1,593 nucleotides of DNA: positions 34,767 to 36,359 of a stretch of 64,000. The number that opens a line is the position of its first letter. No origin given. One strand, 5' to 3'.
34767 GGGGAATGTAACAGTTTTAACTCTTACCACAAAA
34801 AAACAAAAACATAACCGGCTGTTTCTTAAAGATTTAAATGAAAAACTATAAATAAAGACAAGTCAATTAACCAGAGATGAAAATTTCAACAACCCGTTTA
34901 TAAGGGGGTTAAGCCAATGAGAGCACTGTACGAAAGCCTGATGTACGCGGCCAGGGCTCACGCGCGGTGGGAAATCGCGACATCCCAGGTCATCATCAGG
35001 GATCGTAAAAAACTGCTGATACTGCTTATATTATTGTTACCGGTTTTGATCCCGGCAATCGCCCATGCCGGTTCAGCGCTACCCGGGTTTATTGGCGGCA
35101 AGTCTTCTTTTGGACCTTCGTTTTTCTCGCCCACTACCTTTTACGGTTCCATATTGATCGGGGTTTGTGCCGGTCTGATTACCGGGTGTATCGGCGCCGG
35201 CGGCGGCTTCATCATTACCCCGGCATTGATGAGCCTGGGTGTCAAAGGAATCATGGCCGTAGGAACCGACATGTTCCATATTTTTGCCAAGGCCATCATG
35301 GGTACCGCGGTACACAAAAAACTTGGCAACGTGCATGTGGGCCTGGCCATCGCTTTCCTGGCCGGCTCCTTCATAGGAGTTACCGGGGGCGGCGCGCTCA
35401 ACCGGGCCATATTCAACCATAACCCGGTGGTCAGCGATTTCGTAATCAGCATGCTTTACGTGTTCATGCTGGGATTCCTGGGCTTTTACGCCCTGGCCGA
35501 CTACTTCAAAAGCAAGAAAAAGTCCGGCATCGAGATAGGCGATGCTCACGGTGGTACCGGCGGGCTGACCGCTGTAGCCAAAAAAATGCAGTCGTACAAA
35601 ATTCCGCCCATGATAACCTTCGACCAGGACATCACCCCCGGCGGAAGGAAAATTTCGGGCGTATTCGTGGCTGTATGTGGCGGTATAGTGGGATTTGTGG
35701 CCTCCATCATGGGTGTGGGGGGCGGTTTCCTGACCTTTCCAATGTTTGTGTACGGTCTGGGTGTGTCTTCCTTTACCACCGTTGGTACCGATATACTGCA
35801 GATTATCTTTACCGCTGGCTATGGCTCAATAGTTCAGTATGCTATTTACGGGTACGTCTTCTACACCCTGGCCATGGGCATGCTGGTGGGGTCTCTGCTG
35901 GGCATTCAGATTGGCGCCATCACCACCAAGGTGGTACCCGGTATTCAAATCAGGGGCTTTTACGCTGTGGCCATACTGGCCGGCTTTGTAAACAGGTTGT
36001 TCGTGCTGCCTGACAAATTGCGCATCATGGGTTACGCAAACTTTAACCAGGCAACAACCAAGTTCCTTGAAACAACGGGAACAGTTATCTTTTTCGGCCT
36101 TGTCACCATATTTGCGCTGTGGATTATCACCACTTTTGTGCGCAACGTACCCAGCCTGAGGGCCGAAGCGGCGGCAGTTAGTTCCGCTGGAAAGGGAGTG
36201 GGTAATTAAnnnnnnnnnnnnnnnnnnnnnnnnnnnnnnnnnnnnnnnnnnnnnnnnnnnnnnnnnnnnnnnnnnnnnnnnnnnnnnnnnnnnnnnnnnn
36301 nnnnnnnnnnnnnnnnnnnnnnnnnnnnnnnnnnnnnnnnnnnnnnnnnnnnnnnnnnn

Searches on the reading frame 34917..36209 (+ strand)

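Call 30: search_protein_families(library=pfam, proteins=[window:34917-36209:+], max_evalue=0.001)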
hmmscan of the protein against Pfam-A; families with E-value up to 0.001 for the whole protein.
window:34917-36209:+ (430 aa): 1 family
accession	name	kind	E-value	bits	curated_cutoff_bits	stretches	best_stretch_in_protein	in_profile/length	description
PF01925.25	TauE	-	1.2e-35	123.7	32.6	1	79-356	2-233/237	Sulfite exporter TauE/SafE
